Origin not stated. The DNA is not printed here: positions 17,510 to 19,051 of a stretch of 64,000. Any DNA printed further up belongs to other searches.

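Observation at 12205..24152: Two shikimate-dehydrogenase paralogues and a Liv-type ABC importer sit next to a gallate ring-cleavage cluster: possible shikimate/quinate to gallate catabolic route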

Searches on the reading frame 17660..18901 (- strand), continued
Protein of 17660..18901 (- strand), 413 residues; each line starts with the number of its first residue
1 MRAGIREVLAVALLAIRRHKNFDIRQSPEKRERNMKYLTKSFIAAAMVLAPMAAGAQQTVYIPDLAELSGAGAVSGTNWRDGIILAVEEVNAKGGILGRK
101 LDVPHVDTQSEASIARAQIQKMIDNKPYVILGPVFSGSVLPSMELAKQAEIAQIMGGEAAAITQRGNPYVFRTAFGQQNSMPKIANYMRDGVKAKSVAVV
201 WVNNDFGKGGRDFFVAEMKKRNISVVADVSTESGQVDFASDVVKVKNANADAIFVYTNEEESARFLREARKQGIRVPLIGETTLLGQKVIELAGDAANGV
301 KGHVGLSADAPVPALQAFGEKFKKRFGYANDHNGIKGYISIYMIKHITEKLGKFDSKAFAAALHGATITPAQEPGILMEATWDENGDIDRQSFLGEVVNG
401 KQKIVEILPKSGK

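Call 21: find_encoding_contigs(protein=P0085, flank=10000, max_places=3)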
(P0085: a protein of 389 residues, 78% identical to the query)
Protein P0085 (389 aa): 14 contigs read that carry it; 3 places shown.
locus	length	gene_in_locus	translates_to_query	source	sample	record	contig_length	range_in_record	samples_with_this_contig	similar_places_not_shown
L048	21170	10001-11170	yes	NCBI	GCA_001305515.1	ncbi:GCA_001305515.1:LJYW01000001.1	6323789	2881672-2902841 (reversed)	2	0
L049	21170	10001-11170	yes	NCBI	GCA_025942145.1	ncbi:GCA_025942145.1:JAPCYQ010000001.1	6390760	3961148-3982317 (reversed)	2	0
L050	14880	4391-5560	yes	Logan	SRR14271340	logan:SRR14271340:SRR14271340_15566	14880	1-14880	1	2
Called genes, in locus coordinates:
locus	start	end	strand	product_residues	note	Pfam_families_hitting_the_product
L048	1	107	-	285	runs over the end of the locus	PF04809:HupH_C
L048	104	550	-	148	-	PF07449:HyaE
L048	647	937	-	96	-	PF01455:HupF_HypC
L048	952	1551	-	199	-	PF04955:HupE_UreJ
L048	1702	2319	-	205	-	PF01750:HycI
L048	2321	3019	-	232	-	PF14358:DUF4405 (faint), PF01292:Ni_hydr_CYTB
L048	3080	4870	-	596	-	PF27537:HoxH, PF00374:NiFeSe_Hases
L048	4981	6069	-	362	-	PF01058:Oxidored_q6, PF14720:NiFe_hyd_SSU_C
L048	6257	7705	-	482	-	PF00374:NiFeSe_Hases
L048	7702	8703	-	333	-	PF01058:Oxidored_q6, PF14720:NiFe_hyd_SSU_C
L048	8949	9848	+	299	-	PF00126:HTH_1, PF03466:LysR_substrate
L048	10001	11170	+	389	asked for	PF13458:Peripla_BP_6, PF13433:Peripla_BP_5, PF01094:ANF_receptor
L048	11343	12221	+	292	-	PF02653:BPD_transp_2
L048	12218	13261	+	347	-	PF02653:BPD_transp_2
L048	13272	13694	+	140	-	PF03928:HbpS-like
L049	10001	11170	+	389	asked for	PF13458:Peripla_BP_6, PF13433:Peripla_BP_5, PF01094:ANF_receptor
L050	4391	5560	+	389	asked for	PF13458:Peripla_BP_6, PF13433:Peripla_BP_5, PF01094:ANF_receptor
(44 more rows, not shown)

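Call 22: find_encoding_contigs(protein=P0076, flank=10000, max_places=2)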
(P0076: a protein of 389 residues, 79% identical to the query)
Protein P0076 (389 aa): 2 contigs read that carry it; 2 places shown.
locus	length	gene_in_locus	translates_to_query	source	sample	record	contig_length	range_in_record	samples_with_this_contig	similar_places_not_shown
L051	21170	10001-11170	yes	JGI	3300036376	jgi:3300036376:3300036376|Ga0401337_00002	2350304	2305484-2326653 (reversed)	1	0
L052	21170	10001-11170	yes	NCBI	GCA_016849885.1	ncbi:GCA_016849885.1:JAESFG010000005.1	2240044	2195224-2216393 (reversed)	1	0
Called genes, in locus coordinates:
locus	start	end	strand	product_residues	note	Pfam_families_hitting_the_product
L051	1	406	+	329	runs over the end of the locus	PF09084:NMT1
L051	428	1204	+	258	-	PF13191:AAA_16 (faint), PF00005:ABC_tran, PF13304:AAA_21 (faint)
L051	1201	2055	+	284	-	PF00528:BPD_transp_1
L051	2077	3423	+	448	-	PF01946:Thi4 (weak), PF00890:FAD_binding_2, PF01134:GIDA (weak), PF01266:DAO, PF03486:HI0933_like (weak), PF12831:FAD_oxidored, PF13450:NAD_binding_8, PF12831:FAD_oxidored, +2 more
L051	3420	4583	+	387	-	PF02515:CoA_transf_3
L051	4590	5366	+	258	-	PF00378:ECH_1, PF16113:ECH_2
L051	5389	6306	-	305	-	PF00126:HTH_1, PF03466:LysR_substrate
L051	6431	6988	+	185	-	PF02627:CMD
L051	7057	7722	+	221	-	PF00578:AhpC-TSA, PF08534:Redoxin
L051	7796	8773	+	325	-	PF00892:EamA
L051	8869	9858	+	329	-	PF00126:HTH_1, PF03466:LysR_substrate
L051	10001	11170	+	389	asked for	PF13458:Peripla_BP_6, PF13433:Peripla_BP_5, PF01094:ANF_receptor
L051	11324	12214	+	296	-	PF02653:BPD_transp_2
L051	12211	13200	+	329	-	PF02653:BPD_transp_2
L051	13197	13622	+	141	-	PF03928:HbpS-like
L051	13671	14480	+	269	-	PF08501:Shikimate_dh_N, PF01488:Shikimate_DH, PF18317:SDH_C (weak)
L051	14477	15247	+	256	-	PF23441:SDR (weak), PF00106:adh_short, PF08659:KR, PF13561:adh_short_C2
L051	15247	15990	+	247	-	PF00005:ABC_tran, PF13304:AAA_21 (faint), PF12399:BCA_ABC_TP_C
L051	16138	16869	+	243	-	PF00005:ABC_tran, PF13304:AAA_21 (weak)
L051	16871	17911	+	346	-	PF01408:GFO_IDH_MocA, PF03447:NAD_binding_3 (faint), PF22725:GFO_IDH_MocA_C3, PF02894:GFO_IDH_MocA_C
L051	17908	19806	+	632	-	PF01261:AP_endonuc_2, PF13669:Glyoxalase_4 (faint), PF14696:Glyoxalase_5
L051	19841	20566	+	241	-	PF12391:PCDO_beta_N, PF00775:Dioxygenase_C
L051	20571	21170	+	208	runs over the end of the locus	PF00775:Dioxygenase_C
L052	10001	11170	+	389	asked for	PF13458:Peripla_BP_6, PF13433:Peripla_BP_5, PF01094:ANF_receptor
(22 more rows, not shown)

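Call 24: find_encoding_contigs(protein=P0007, flank=10000, max_places=1)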
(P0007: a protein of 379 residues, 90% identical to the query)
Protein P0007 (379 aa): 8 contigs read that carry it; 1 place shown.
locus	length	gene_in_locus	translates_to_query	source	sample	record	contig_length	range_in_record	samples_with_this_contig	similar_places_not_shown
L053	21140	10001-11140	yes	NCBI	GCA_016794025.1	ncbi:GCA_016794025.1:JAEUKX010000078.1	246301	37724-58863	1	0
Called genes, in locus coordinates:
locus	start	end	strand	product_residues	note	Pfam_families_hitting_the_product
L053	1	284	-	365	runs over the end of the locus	-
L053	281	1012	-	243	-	PF13677:MotB_plug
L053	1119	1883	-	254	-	PF01618:MotA_ExbB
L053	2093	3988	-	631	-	PF01261:AP_endonuc_2, PF13669:Glyoxalase_4 (faint), PF14696:Glyoxalase_5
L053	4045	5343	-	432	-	PF02900:LigB, PF07746:LigA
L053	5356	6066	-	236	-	PF03737:RraA-like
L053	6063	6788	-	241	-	PF02585:PIG-L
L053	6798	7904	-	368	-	PF04303:PrpF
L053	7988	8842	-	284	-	PF03446:NAD_binding_2 (weak), PF09130:DUF1932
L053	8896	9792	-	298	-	PF00126:HTH_1, PF03466:LysR_substrate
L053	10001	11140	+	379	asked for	PF13433:Peripla_BP_5, PF13458:Peripla_BP_6, PF01094:ANF_receptor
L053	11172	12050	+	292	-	PF02653:BPD_transp_2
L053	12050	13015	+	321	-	PF02653:BPD_transp_2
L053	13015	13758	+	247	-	PF00005:ABC_tran, PF13304:AAA_21 (faint), PF12399:BCA_ABC_TP_C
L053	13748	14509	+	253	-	PF00005:ABC_tran, PF13304:AAA_21 (faint)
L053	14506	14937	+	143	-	PF03928:HbpS-like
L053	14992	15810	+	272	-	PF08501:Shikimate_dh_N, PF01488:Shikimate_DH, PF18317:SDH_C (weak)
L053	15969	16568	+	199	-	-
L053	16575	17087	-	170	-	PF02635:DsrE (weak)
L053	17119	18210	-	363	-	PF04143:Sulf_transp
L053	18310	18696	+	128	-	PF00085:Thioredoxin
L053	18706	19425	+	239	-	PF02683:DsbD_TM, PF13386:DsbD_2 (weak)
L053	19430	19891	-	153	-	PF03928:HbpS-like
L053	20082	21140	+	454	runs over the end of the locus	PF00174:Oxidored_molyb, PF03404:Mo-co_dimer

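Call 25: find_encoding_contigs(protein=P0014, flank=10000, max_places=1)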
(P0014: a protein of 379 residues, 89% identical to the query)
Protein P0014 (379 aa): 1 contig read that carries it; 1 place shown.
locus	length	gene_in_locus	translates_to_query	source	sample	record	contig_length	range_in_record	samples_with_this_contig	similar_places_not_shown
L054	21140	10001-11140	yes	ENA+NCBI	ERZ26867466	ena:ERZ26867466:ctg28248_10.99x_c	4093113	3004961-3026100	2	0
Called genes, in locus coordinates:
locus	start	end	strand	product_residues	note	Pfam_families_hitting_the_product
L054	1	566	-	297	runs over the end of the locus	PF00528:BPD_transp_1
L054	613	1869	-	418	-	PF01547:SBP_bac_1, PF13416:SBP_bac_8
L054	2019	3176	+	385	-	PF12802:MarR_2 (weak), PF00480:ROK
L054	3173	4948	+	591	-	PF02585:PIG-L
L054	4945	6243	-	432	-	PF02900:LigB, PF07746:LigA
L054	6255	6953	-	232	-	PF03737:RraA-like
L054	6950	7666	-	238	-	PF02585:PIG-L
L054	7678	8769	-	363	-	PF04303:PrpF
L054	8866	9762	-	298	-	PF00126:HTH_1, PF03466:LysR_substrate, PF12727:PBP_like (faint)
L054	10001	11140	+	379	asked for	PF13433:Peripla_BP_5, PF13458:Peripla_BP_6, PF01094:ANF_receptor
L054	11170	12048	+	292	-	PF02653:BPD_transp_2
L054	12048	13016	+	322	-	PF02653:BPD_transp_2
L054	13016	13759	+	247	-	PF00005:ABC_tran, PF13304:AAA_21 (faint), PF12399:BCA_ABC_TP_C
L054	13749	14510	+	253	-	PF00005:ABC_tran, PF13304:AAA_21 (faint)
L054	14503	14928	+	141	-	PF03928:HbpS-like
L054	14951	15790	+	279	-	PF08501:Shikimate_dh_N, PF01488:Shikimate_DH, PF18317:SDH_C (weak)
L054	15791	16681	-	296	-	PF00795:CN_hydrolase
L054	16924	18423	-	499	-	PF07364:DUF1485, PF07171:MlrC_C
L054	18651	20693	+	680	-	PF00496:SBP_bac_5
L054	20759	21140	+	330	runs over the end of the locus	PF19300:BPD_transp_1_N, PF00528:BPD_transp_1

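Call 26: find_encoding_contigs(protein=P0005, flank=10000, max_places=1)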
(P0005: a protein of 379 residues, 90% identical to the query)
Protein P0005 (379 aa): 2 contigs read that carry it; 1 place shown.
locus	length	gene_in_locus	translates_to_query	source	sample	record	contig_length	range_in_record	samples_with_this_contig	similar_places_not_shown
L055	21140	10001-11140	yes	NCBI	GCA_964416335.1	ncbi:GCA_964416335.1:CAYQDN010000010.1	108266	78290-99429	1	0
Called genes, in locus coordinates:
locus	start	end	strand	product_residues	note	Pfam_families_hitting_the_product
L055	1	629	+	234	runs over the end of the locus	PF00528:BPD_transp_1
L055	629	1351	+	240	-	PF00528:BPD_transp_1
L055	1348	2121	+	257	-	PF00005:ABC_tran, PF02463:SMC_N (faint), PF13304:AAA_21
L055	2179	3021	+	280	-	PF00497:SBP_bac_3, PF10613:Lig_chan-Glu_bd (weak)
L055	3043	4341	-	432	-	PF02900:LigB, PF07746:LigA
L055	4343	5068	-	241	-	PF02585:PIG-L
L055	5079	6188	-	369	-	PF04303:PrpF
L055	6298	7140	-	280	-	PF03446:NAD_binding_2 (weak), PF03807:F420_oxidored (weak), PF09130:DUF1932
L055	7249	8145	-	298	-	PF00126:HTH_1, PF03466:LysR_substrate, PF12727:PBP_like (faint)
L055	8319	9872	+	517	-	PF00496:SBP_bac_5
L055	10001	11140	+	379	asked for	PF13433:Peripla_BP_5, PF13458:Peripla_BP_6, PF01094:ANF_receptor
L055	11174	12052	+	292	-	PF02653:BPD_transp_2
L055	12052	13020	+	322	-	PF02653:BPD_transp_2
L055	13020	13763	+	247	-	PF00005:ABC_tran, PF13304:AAA_21 (faint), PF12399:BCA_ABC_TP_C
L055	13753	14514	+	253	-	PF00005:ABC_tran, PF13304:AAA_21 (faint)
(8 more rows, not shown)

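Call 29: find_homologous_proteins(query=L053:2093-3988:-, max_evalue=1e-50)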
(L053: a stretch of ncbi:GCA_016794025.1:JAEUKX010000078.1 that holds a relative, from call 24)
Query L053:2093-3988:- (631 aa): 7999 proteins with E <= 1e-50 among 8000 candidates; the best 120 are listed.
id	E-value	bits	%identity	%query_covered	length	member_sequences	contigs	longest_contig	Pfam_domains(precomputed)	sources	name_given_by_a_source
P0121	0.0e+0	1431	100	100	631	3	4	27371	PF01261.31,PF13669.13,PF14696.13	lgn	-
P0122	0.0e+0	1327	91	100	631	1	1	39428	PF01261.31,PF13669.13,PF14696.13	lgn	-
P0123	0.0e+0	1288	89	100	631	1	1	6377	PF01261.31,PF13669.13,PF14696.13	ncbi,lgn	-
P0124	0.0e+0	1171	81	100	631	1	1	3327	PF01261.31,PF13669.13,PF14696.13,PF00903.32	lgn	-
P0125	0.0e+0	1170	83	99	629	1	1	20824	PF01261.31,PF13669.13,PF14696.13,PF00903.32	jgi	jgi:4-hydroxyphenylpyruvate dioxygenase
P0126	0.0e+0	1155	82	99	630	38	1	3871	PF01261.31,PF13669.13,PF14696.13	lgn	-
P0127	0.0e+0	1143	79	99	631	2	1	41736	PF01261.31,PF13669.13,PF14696.13,PF00903.32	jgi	jgi:4-hydroxyphenylpyruvate dioxygenase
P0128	0.0e+0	1134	78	100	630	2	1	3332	PF01261.31,PF13669.13,PF14696.13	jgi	jgi:4-hydroxyphenylpyruvate dioxygenase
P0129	0.0e+0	1124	77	100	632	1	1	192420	PF01261.31,PF13669.13,PF14696.13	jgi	jgi:4-hydroxyphenylpyruvate dioxygenase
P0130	0.0e+0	1123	77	100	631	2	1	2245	PF01261.31,PF13669.13,PF14696.13,PF00903.32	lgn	-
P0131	0.0e+0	1119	77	100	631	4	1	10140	PF01261.31,PF13669.13,PF14696.13,PF00903.32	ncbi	-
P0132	0.0e+0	1118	76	100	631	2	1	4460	PF01261.31,PF13669.13,PF14696.13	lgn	-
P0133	0.0e+0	1118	77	100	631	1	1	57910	PF01261.31,PF13669.13,PF14696.13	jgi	jgi:4-hydroxyphenylpyruvate dioxygenase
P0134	0.0e+0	1118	77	100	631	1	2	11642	PF01261.31,PF14696.13,PF00903.32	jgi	jgi:4-hydroxyphenylpyruvate dioxygenase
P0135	0.0e+0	1115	78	99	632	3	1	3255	PF01261.31,PF13669.13,PF14696.13,PF00903.32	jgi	jgi:4-hydroxyphenylpyruvate dioxygenase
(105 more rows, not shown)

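Call 30: find_encoding_contigs(protein=P0122, flank=10000, max_places=1)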
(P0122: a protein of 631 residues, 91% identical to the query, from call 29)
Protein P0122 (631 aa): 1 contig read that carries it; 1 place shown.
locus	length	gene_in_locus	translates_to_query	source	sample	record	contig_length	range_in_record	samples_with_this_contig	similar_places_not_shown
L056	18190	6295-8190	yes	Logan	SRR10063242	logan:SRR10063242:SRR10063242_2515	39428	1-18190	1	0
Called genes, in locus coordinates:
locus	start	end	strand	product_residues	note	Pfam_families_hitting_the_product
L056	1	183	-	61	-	?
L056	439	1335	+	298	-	PF00126:HTH_1, PF03466:LysR_substrate, PF12727:PBP_like (faint)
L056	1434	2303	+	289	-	PF03446:NAD_binding_2, PF03807:F420_oxidored (weak), PF09130:DUF1932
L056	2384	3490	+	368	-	PF04303:PrpF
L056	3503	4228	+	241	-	PF02585:PIG-L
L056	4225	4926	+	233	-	PF03737:RraA-like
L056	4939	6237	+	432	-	PF02900:LigB, PF07746:LigA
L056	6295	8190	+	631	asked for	PF01261:AP_endonuc_2, PF14696:Glyoxalase_5, PF13669:Glyoxalase_4 (faint)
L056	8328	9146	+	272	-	PF01618:MotA_ExbB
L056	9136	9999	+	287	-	PF13677:MotB_plug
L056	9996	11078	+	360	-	-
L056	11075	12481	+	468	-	PF00006:ATP-synt_ab, PF22919:ATP-synt_VA_C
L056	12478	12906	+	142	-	PF02823:ATP-synt_DE_N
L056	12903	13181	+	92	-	PF09527:ATPase_gene1 (weak)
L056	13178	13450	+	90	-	-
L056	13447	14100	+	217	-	PF00119:ATP-synt_A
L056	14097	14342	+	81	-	PF00137:ATP-synt_C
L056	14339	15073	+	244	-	PF00430:ATP-synt_B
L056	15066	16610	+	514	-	PF00006:ATP-synt_ab, PF00306:ATP-synt_ab_C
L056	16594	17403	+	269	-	PF00231:ATP-synt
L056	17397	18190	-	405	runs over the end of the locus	PF01494:FAD_binding_3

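Call 31: find_encoding_contigs(protein=P0125, flank=10000, max_places=1)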
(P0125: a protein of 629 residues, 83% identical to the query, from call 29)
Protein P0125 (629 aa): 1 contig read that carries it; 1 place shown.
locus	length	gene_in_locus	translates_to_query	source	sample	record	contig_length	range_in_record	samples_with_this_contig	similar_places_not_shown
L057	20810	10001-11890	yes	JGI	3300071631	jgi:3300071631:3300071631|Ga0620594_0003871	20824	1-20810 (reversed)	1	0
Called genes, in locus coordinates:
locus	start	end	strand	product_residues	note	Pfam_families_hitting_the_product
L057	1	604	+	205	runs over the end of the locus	?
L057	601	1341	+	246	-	PF00106:adh_short, PF08659:KR, PF13561:adh_short_C2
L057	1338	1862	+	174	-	-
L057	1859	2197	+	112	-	-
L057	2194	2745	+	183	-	PF04115:Ureidogly_lyase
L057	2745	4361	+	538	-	PF00732:GMC_oxred_N, PF00890:FAD_binding_2 (faint), PF01266:DAO (weak), PF05199:GMC_oxred_C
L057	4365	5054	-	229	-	PF00392:GntR, PF07729:FCD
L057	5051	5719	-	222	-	PF00392:GntR, PF07729:FCD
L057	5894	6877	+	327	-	PF03480:DctP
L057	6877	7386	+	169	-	PF04290:DctQ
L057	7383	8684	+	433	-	PF06808:DctM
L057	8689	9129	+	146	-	PF01220:DHquinase_II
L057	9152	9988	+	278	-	PF08501:Shikimate_dh_N, PF00899:ThiF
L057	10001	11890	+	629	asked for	PF01261:AP_endonuc_2, PF13669:Glyoxalase_4 (faint), PF00903:Glyoxalase (faint), PF14696:Glyoxalase_5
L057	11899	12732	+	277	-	PF05853:BKACE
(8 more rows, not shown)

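Call 35: search_protein_families(library=pfam, proteins=[L038:53-1141:-, L038:1390-2352:+, L038:1830-3026:+, L038:2980-4086:+, L038:4177-5007:+, L038:4150-4851:-, L038:5079-6008:+, L038:6054-7055:+, L038:9036-9881:+], max_evalue=0.00001)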
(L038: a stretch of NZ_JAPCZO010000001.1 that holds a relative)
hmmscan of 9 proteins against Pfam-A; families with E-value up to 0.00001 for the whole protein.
L038:53-1141:- (362 aa): 2 families
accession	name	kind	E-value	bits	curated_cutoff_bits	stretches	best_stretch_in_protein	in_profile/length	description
PF09130.16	DUF1932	-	1.9e-20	73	25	1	266-337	1-70/70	Domain of unknown function (DUF1932)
PF03446.21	NAD_binding_2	-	9.9e-07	29.3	21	1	119-221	37-146/161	NAD binding domain of 6-phosphogluconate dehydrogenase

L038:1390-2352:+ (320 aa): 2 families
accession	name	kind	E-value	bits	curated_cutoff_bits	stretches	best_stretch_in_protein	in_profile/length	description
PF00903.31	Glyoxalase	-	1.8e-21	77.2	20.6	2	152-270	1-121/121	Glyoxalase/Bleomycin resistance protein/Dioxygenase superfamily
PF13669.12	Glyoxalase_4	-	2.1e-07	31.7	27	0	154-259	1-109/109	Glyoxalase/Bleomycin resistance protein/Dioxygenase superfamily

L038:1830-3026:+ (398 aa): 1 family
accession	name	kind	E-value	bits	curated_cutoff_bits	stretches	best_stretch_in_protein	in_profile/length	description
PF03737.21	RraA-like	-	1.4e-43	149.1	24.5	1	190-347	4-152/152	Aldolase/RraA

L038:2980-4086:+ (368 aa): 1 family
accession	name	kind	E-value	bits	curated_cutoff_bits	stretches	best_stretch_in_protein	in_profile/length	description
PF04303.18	PrpF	-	3.3e-96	322.9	27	1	19-362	4-369/371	PrpF protein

L038:4177-5007:+ (276 aa): 1 family
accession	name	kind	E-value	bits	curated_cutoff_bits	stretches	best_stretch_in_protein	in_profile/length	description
PF04909.20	Amidohydro_2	-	6.5e-45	154.5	26.4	1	9-274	1-289/289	Amidohydrolase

L038:4150-4851:- (233 aa): 0 families

L038:5079-6008:+ (309 aa): 2 families
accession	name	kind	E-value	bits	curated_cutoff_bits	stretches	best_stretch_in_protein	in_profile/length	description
PF03466.25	LysR_substrate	-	8.4e-32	110.7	28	1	89-292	3-208/209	LysR substrate binding domain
PF00126.33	HTH_1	-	4.6e-15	55.8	26.6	1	4-63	1-60/60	Bacterial regulatory helix-turn-helix protein, lysR family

L038:6054-7055:+ (333 aa): 1 family
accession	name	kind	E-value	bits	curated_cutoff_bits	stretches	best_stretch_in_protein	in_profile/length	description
PF08501.16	Shikimate_dh_N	-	2.7e-22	79.2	27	1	58-141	1-83/83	Shikimate dehydrogenase substrate binding domain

L038:9036-9881:+ (281 aa): 2 families
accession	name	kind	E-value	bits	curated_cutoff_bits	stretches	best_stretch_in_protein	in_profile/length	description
PF08501.16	Shikimate_dh_N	-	2.1e-27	95.6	27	1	8-90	1-83/83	Shikimate dehydrogenase substrate binding domain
PF01488.26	Shikimate_DH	-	1.1e-08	35.7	24.3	1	121-192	11-84/138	Shikimate / quinate 5-dehydrogenase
